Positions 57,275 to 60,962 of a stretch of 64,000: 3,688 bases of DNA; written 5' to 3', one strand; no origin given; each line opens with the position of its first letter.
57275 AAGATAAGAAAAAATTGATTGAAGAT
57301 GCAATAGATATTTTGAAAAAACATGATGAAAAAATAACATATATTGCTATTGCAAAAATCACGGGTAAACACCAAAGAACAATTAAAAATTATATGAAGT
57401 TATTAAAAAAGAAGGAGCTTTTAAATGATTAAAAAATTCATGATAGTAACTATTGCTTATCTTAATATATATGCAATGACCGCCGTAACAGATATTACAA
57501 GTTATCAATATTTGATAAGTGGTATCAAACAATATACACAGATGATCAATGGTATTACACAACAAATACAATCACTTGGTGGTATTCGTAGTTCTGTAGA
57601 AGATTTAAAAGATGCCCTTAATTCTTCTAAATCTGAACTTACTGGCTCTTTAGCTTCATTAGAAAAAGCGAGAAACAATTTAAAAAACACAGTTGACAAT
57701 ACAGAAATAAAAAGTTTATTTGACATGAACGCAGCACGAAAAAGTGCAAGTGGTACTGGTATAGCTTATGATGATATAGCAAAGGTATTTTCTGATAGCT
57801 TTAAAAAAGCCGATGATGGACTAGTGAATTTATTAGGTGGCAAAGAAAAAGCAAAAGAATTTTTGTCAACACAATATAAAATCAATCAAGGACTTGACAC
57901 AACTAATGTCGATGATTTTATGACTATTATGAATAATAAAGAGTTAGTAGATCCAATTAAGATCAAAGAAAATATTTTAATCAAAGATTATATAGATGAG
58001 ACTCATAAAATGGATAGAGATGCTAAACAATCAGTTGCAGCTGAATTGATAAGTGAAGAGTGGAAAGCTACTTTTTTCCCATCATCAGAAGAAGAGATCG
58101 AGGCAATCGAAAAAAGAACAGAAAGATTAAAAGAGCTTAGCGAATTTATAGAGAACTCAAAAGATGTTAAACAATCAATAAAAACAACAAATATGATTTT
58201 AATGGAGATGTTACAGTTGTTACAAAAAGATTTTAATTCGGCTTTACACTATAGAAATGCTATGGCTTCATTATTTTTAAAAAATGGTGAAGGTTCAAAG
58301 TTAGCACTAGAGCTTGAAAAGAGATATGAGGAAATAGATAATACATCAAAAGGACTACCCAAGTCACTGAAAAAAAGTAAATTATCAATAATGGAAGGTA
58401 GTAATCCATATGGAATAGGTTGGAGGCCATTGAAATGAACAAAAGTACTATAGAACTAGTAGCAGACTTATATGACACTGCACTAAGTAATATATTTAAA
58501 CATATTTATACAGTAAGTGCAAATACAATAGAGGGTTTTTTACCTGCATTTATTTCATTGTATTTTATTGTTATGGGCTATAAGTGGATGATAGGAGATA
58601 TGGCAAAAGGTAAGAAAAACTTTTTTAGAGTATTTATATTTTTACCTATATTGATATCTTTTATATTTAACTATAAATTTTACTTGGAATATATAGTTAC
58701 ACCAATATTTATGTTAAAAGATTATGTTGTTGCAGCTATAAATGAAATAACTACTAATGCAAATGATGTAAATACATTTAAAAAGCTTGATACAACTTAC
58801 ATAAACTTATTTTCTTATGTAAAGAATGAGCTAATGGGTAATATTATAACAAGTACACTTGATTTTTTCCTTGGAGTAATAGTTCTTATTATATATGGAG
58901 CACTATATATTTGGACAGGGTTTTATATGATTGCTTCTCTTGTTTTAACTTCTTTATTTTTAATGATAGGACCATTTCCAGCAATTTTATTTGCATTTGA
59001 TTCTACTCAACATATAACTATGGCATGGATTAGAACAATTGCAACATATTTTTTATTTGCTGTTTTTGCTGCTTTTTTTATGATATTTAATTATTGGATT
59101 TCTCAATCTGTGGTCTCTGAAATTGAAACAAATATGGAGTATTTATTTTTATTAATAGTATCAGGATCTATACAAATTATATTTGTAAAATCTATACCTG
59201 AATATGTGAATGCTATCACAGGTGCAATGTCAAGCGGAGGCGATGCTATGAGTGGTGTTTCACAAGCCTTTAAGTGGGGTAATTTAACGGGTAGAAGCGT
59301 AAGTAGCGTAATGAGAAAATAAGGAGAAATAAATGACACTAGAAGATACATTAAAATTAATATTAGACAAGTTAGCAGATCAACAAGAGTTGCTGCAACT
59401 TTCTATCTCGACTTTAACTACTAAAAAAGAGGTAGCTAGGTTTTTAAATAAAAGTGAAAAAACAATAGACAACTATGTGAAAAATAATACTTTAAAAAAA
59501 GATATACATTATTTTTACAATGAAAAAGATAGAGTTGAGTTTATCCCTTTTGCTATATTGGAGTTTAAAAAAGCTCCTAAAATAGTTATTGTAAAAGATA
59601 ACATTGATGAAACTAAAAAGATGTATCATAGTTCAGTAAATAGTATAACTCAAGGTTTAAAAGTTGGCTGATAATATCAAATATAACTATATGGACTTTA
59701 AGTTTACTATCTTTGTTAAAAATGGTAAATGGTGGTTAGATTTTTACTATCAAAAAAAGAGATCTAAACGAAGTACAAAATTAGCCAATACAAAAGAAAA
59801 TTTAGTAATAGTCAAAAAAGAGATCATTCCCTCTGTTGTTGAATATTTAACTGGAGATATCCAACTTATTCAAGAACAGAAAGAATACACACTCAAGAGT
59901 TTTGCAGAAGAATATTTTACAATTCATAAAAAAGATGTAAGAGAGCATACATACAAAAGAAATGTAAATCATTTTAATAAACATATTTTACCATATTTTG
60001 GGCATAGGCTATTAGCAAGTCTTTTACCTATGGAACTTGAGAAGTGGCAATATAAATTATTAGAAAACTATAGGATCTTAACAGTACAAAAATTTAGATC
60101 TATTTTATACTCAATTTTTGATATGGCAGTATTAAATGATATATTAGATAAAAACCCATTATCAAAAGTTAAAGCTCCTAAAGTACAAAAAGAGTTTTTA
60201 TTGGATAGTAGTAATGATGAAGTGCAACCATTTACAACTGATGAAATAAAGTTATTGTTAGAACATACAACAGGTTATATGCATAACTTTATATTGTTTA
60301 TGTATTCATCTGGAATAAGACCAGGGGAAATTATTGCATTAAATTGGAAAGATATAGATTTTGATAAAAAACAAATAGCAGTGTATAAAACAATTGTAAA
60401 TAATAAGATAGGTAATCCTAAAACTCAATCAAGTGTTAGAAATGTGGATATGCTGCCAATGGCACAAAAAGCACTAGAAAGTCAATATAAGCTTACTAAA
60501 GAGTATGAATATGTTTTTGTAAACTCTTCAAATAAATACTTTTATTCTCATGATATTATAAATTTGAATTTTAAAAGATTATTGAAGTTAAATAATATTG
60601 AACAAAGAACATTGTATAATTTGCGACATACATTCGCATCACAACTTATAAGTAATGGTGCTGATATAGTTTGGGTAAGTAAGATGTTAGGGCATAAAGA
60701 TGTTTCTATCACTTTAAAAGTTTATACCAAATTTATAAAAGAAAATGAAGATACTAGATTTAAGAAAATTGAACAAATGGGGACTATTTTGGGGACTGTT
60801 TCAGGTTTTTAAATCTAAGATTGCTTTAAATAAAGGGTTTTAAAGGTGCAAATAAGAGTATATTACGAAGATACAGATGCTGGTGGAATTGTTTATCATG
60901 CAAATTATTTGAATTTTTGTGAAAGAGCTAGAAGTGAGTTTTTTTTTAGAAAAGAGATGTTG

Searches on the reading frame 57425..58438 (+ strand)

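Call 57: search_protein_families(library=pfam, proteins=[window:57425-58438:+], max_evalue=0.01)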
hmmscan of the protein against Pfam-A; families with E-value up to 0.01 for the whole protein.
window:57425-58438:+ (337 aa): 1 family
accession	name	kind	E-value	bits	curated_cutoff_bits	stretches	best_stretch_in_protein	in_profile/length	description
PF07996.16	T4SS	-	0.0044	17.8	24.7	0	222-266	128-172/197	Type IV secretion system proteins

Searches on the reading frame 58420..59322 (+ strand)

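Call 57: search_protein_families(library=pfam, proteins=[window:58420-59322:+], max_evalue=0.01)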
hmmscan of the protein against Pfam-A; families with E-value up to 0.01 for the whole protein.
window:58420-59322:+ (300 aa): 1 family
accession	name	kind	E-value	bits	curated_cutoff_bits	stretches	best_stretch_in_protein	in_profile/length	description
PF04610.19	TrbL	-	1e-12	48.8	25.9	1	46-252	2-209/215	TrbL/VirB6 plasmid conjugal transfer protein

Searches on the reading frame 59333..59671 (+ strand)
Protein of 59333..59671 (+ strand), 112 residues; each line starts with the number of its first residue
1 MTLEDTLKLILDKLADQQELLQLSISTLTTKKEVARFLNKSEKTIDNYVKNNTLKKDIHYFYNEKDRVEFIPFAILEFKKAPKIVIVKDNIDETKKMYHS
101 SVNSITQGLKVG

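Call 57: search_protein_families(library=pfam, proteins=[window:59333-59671:+], max_evalue=0.01)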
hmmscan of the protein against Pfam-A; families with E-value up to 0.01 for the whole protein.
window:59333-59671:+ (112 aa): 2 families
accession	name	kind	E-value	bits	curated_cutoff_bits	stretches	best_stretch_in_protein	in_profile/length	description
PF12728.13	HTH_17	-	0.0018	18.9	27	1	30-65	3-41/51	Helix-turn-helix domain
PF19156.5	DUF5838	-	0.0049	16.7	28.8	1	11-70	208-265/289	Family of unknown function (DUF5838)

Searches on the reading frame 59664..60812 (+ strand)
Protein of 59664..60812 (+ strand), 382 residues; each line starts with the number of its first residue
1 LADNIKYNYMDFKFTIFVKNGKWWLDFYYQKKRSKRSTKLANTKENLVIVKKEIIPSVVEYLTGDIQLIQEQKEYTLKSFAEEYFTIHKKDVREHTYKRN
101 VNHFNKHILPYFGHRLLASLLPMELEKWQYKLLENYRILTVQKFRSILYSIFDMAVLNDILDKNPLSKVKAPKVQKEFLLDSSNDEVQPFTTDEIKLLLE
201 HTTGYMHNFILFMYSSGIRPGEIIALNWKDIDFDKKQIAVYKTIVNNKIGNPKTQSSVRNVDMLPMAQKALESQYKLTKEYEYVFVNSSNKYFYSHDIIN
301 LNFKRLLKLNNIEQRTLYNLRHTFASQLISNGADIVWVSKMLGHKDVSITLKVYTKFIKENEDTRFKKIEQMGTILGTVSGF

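Call 30: search_protein_families(library=pfam, proteins=[window:59664-60812:+], max_evalue=0.001)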
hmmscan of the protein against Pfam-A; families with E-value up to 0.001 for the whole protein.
window:59664-60812:+ (382 aa): 4 families
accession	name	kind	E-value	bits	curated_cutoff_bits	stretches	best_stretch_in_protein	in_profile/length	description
PF00589.27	Phage_integrase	-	1.1e-26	94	27.1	1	191-356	4-167/172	Phage integrase family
PF14659.12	Phage_int_SAM_3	-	6.7e-14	52.3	22.6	1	76-132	1-57/58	Phage integrase, N-terminal SAM-like domain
PF22022.2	Phage_int_M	-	8e-08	32.9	27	1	78-170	2-94/96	Phage integrase central domain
PF12167.14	Arm-DNA-bind_2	-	0.00058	20.2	22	0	18-49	6-38/65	Arm DNA-binding domain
